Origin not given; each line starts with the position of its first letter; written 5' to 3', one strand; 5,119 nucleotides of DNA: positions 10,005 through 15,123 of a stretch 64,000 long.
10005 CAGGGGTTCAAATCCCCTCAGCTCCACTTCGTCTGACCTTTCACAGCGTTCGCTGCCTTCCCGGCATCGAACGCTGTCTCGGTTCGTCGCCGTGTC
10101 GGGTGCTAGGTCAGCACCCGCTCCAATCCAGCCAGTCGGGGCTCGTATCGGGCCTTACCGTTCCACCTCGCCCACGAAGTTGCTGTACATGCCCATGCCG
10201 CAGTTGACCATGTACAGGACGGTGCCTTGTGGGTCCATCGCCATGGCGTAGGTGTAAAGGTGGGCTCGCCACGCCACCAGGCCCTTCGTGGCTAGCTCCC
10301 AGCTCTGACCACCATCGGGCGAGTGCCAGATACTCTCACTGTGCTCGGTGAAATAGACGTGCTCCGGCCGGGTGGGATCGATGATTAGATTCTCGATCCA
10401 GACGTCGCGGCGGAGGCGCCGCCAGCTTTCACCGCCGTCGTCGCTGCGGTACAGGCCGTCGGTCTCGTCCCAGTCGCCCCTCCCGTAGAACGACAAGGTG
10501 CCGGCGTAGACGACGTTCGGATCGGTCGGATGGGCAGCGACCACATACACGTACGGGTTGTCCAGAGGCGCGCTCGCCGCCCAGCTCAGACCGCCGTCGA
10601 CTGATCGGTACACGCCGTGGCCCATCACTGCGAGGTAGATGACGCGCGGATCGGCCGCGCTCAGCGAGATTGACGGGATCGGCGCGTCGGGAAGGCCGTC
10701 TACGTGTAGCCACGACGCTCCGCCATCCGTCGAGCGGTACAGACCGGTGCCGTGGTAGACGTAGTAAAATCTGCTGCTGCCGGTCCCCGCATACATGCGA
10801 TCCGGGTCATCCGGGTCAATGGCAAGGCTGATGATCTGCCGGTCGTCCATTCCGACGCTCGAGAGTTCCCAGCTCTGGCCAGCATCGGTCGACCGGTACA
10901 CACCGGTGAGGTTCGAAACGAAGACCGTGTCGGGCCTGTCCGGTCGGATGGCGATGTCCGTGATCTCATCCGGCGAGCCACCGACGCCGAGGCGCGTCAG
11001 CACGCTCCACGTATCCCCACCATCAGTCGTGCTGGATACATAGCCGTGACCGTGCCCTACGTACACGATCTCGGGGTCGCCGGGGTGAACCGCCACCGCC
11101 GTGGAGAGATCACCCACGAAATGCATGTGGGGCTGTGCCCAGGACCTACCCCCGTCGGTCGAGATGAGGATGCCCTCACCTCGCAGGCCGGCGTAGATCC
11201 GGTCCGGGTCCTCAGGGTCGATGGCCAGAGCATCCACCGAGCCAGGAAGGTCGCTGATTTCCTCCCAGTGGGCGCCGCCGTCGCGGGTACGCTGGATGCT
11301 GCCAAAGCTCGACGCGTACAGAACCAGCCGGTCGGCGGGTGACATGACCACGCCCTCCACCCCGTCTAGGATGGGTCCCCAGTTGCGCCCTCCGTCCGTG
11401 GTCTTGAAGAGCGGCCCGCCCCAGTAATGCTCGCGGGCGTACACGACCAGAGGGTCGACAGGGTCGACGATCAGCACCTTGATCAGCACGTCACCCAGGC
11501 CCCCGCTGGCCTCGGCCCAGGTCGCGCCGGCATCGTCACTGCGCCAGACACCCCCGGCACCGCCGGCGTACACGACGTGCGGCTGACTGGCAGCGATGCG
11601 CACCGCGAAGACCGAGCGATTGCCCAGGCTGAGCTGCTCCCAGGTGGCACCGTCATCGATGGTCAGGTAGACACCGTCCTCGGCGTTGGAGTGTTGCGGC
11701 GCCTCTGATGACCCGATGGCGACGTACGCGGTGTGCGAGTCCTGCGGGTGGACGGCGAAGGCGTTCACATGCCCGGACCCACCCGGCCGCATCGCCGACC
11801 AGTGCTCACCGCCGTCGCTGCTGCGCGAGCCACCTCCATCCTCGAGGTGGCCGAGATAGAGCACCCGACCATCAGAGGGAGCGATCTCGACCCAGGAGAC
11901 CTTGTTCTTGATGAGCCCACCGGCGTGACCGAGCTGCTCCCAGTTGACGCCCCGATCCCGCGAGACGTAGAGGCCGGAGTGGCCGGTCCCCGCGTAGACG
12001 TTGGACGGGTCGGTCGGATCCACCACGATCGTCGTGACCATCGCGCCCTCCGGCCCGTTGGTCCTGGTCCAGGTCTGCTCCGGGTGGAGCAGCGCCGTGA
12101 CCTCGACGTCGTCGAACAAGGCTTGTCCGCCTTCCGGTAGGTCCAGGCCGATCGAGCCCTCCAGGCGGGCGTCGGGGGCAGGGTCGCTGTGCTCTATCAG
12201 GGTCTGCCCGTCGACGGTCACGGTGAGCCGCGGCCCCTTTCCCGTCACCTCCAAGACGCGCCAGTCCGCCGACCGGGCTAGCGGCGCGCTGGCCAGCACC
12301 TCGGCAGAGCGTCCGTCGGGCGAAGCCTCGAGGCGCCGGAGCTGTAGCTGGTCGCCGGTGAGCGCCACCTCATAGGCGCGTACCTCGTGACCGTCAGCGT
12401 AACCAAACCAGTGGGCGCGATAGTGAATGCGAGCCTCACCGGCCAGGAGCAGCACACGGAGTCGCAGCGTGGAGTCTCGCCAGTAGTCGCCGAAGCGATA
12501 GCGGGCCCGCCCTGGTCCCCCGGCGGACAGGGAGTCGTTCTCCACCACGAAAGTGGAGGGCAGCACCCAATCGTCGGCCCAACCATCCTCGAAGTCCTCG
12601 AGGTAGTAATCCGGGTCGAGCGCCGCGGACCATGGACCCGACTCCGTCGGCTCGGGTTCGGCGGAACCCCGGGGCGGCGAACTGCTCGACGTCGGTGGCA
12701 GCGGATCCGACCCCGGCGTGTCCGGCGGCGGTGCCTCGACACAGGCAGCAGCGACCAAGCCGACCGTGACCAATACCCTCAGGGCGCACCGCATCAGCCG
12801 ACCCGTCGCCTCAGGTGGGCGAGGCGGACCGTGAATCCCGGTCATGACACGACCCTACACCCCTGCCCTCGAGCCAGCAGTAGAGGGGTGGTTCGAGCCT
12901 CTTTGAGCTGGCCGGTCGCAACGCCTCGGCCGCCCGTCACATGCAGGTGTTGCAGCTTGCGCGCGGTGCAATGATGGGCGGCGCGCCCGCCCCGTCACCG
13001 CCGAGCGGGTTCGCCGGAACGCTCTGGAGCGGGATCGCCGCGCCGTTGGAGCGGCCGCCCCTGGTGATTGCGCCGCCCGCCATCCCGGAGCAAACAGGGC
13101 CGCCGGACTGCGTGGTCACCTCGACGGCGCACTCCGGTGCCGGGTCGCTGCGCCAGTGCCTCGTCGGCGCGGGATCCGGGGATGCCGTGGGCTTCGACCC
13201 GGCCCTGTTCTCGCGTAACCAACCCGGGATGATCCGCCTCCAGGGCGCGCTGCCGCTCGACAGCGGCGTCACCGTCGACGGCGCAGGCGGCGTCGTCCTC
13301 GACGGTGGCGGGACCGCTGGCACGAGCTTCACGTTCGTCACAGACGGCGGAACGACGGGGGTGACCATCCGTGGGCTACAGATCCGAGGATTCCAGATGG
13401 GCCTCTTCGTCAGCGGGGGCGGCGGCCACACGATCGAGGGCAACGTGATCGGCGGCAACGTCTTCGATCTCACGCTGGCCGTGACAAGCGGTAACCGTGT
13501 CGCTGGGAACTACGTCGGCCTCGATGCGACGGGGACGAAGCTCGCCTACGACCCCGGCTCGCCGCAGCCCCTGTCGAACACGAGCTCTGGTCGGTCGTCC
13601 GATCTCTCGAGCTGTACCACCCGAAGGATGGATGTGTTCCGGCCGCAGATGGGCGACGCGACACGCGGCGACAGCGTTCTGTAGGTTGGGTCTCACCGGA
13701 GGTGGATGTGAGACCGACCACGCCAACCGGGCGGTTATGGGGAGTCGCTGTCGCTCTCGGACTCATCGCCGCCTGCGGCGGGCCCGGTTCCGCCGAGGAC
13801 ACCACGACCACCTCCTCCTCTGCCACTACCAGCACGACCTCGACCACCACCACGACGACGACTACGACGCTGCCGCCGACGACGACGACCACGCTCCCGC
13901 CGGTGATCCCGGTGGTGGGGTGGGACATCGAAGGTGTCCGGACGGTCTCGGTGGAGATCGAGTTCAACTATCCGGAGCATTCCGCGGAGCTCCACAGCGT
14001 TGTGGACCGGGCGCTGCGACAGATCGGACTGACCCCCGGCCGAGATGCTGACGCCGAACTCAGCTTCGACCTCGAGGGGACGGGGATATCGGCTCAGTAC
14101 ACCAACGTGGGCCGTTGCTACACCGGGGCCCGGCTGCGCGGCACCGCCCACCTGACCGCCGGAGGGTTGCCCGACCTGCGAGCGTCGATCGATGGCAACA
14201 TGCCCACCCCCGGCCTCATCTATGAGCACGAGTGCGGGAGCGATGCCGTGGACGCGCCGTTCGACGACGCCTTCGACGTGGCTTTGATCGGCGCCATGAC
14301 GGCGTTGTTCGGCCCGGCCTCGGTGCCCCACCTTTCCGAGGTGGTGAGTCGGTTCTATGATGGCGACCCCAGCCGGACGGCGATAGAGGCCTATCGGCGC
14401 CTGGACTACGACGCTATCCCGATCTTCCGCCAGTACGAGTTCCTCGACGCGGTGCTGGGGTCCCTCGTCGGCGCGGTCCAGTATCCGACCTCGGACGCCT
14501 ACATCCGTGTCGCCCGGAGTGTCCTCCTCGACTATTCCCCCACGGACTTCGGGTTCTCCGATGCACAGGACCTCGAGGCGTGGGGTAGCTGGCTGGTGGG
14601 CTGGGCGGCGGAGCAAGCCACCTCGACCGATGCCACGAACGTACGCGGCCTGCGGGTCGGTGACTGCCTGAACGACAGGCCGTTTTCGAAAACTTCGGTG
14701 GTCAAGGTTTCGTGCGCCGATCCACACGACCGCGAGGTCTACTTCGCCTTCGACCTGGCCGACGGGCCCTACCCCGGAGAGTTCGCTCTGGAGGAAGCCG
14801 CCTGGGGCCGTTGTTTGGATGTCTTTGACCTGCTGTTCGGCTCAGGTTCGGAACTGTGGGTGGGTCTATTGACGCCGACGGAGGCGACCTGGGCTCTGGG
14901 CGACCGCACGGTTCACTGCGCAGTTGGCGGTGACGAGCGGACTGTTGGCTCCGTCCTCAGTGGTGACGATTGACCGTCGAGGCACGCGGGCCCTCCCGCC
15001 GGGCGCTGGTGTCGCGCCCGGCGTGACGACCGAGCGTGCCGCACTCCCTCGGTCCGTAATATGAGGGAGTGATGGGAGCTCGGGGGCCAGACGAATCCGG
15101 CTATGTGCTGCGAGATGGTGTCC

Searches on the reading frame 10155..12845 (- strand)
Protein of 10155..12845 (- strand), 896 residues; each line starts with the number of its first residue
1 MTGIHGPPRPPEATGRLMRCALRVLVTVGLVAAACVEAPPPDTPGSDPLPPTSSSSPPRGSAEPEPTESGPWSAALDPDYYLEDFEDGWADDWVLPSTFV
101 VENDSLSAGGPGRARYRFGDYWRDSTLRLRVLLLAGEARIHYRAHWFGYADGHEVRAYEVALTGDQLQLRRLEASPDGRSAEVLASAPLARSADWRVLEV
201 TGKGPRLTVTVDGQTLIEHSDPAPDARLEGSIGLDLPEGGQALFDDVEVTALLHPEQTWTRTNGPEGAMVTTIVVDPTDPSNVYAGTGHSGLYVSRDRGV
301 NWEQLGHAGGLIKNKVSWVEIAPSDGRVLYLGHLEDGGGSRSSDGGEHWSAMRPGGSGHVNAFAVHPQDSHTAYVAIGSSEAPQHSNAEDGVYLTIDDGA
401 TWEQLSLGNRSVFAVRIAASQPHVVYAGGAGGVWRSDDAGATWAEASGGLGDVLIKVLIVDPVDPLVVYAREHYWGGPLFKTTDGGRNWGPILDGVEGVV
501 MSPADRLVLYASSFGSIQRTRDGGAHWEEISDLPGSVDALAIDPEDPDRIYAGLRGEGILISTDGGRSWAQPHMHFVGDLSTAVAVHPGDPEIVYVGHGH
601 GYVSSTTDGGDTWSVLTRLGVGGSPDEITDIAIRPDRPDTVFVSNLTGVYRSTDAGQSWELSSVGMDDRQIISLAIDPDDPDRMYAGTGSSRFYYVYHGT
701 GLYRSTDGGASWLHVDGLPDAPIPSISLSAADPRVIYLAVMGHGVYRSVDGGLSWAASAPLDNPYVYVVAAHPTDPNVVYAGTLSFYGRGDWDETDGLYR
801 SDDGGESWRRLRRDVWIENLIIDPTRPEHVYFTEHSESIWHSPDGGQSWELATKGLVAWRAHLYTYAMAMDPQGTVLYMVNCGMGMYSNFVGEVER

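Call 9: search_protein_families(library=pfam, proteins=[window:10155-12845:-], max_evalue=0.1)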
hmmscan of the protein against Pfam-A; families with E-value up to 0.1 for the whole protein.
window:10155-12845:- (896 aa): 7 families
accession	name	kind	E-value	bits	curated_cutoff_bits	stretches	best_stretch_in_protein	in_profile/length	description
PF15902.12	Sortilin-Vps10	-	1.8e-43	149.4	33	7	702-815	3-116/446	Sortilin, neurotensin receptor 3,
PF02012.26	BNR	-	6.1e-19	65.3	27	0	799-809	1-11/12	BNR/Asp-box repeat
PF14870.12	PSII_BNR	-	1.7e-14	54.2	27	1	532-660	13-138/303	Photosynthesis system II assembly factor YCF48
PF13088.12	BNR_2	-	3.9e-09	36.7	31.4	0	559-660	140-249/277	BNR repeat-like domain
PF15899.11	BNR_6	-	5.6e-07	29.5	27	0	292-305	1-14/14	BNR-Asp box repeat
PF06439.18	3keto-disac_hyd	-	8.4e-07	29.7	26.8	1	87-249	12-186/187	3-keto-disaccharide hydrolase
PF10647.15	Gmad1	-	0.0011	19.3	20.5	1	394-451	189-244/251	Lipoprotein LpqB beta-propeller domain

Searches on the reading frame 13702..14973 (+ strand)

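Call 24: search_protein_families(library=pfam, proteins=[window:13702-14973:+], max_evalue=0.01)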
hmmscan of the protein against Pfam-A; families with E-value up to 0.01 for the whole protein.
window:13702-14973:+ (423 aa): 1 family
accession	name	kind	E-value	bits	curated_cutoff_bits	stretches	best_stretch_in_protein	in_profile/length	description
PF13845.11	Septum_form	-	2.1e-08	34.4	25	1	320-408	2-104/227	Septum formation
